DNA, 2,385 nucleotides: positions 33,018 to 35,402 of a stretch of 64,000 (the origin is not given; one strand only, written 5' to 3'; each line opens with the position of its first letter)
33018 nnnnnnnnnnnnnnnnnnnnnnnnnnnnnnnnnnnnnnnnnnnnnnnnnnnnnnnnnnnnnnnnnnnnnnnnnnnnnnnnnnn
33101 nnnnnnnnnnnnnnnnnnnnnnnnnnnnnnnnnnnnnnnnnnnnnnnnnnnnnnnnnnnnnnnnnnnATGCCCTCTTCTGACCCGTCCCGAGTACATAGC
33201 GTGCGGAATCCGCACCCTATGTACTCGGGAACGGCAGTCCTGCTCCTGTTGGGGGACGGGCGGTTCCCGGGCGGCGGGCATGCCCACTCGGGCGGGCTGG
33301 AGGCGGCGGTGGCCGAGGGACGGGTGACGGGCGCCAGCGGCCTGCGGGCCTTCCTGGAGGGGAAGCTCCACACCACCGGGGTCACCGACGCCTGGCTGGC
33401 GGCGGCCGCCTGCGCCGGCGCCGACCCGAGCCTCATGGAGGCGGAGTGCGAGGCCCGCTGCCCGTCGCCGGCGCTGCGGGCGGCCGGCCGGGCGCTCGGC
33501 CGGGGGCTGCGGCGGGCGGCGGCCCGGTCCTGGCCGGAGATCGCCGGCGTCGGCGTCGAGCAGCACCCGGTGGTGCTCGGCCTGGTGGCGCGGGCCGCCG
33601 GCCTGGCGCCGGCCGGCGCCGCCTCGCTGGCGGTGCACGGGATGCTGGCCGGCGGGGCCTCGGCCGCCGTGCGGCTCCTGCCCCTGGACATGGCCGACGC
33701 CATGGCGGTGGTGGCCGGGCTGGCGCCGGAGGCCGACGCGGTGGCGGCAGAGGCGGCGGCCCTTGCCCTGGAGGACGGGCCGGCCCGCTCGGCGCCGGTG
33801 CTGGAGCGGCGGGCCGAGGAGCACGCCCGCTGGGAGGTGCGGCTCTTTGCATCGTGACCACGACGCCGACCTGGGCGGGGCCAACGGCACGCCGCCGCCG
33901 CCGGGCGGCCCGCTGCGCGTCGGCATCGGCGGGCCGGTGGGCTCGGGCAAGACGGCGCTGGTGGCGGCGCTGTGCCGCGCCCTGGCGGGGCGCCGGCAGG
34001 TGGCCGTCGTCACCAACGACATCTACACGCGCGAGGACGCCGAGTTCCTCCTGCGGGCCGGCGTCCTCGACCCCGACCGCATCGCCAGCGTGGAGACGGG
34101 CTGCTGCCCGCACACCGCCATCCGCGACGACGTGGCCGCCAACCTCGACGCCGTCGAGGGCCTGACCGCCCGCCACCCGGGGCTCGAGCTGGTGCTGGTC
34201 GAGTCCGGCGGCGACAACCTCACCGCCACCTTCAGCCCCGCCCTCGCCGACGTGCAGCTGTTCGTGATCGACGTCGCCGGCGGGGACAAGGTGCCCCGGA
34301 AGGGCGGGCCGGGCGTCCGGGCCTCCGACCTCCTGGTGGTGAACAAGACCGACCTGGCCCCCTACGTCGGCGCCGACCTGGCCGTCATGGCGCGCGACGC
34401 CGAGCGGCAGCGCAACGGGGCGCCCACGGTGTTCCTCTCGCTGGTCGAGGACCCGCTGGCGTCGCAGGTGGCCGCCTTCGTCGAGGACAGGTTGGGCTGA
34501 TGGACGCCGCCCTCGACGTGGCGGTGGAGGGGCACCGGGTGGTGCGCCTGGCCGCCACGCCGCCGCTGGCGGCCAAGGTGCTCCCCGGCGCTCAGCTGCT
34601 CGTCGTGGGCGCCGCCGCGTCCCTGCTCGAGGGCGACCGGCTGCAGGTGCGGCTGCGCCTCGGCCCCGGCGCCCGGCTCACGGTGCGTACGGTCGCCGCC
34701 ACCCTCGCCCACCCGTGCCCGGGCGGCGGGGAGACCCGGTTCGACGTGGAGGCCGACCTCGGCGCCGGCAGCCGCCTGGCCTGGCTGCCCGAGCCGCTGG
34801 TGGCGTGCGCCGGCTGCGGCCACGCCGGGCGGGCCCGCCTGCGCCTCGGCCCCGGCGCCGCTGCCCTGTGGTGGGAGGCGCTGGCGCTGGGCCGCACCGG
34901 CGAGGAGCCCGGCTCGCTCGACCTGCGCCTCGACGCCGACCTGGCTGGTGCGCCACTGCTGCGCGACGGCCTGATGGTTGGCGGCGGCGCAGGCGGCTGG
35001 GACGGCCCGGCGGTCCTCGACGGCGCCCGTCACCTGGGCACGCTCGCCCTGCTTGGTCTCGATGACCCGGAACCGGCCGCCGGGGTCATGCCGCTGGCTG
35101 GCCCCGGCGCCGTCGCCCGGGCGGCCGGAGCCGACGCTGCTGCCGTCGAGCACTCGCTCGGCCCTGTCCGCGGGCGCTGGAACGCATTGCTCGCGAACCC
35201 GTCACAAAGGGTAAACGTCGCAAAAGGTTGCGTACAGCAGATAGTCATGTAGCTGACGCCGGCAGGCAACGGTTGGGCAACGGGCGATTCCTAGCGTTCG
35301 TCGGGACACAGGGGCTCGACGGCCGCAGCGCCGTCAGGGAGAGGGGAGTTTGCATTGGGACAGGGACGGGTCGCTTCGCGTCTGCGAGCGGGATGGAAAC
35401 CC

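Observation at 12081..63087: Synthesis: three unrelated short-repeat families all occupy gene boundaries while preserving reading frames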

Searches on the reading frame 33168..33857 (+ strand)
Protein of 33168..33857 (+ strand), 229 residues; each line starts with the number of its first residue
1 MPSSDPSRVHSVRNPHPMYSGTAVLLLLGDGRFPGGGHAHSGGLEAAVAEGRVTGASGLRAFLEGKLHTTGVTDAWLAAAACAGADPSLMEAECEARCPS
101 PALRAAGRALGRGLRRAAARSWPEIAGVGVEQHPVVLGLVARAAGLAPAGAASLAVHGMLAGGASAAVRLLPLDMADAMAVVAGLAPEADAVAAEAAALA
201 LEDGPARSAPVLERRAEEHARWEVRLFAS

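Call 19: search_protein_families(library=pfam, proteins=[window:33168-33857:+])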
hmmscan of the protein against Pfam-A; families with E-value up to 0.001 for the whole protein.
window:33168-33857:+ (229 aa): 1 family
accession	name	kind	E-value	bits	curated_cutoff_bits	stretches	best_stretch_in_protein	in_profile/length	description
PF01730.21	UreF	-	2e-19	70.8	23.3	1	53-185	1-150/151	UreF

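Call 105: search_protein_families(library=ncbifam, proteins=[window:33168-33857:+], max_evalue=0.001)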
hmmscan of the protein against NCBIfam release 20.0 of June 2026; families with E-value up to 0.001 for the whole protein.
window:33168-33857:+ (229 aa): 0 families

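Call 106: search_solved_structures(query=window:33168-33857:+, max_evalue=0.01, show_alignments=2)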
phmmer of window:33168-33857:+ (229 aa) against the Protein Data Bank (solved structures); distinct sequences matched with E-value up to 0.01: 0.
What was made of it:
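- Tried and rejected: NCBIfam and PDB searches to fix the UreF start: no hits (calls 105, 106).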

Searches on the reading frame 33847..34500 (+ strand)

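Call 20: search_protein_families(library=pfam, proteins=[window:33847-34500:+])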
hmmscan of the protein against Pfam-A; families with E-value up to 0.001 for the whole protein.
window:33847-34500:+ (217 aa): 2 families
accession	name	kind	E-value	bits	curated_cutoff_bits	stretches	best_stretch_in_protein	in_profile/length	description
PF02492.25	cobW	-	5.2e-36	124.3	20.7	1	25-195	3-179/180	CobW/HypB/UreG, nucleotide-binding domain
PF03308.22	MeaB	-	0.00058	19.4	23.1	0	20-58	31-70/273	Methylmalonyl Co-A mutase-associated GTPase MeaB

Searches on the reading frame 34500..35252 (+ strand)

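Call 20: search_protein_families(library=pfam, proteins=[window:34500-35252:+])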
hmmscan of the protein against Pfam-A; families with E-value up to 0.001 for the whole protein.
window:34500-35252:+ (250 aa): 1 family
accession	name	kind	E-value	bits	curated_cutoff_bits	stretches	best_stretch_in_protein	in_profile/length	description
PF01774.22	UreD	-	5.2e-27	95.7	27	1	36-190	3-161/201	UreD urease accessory protein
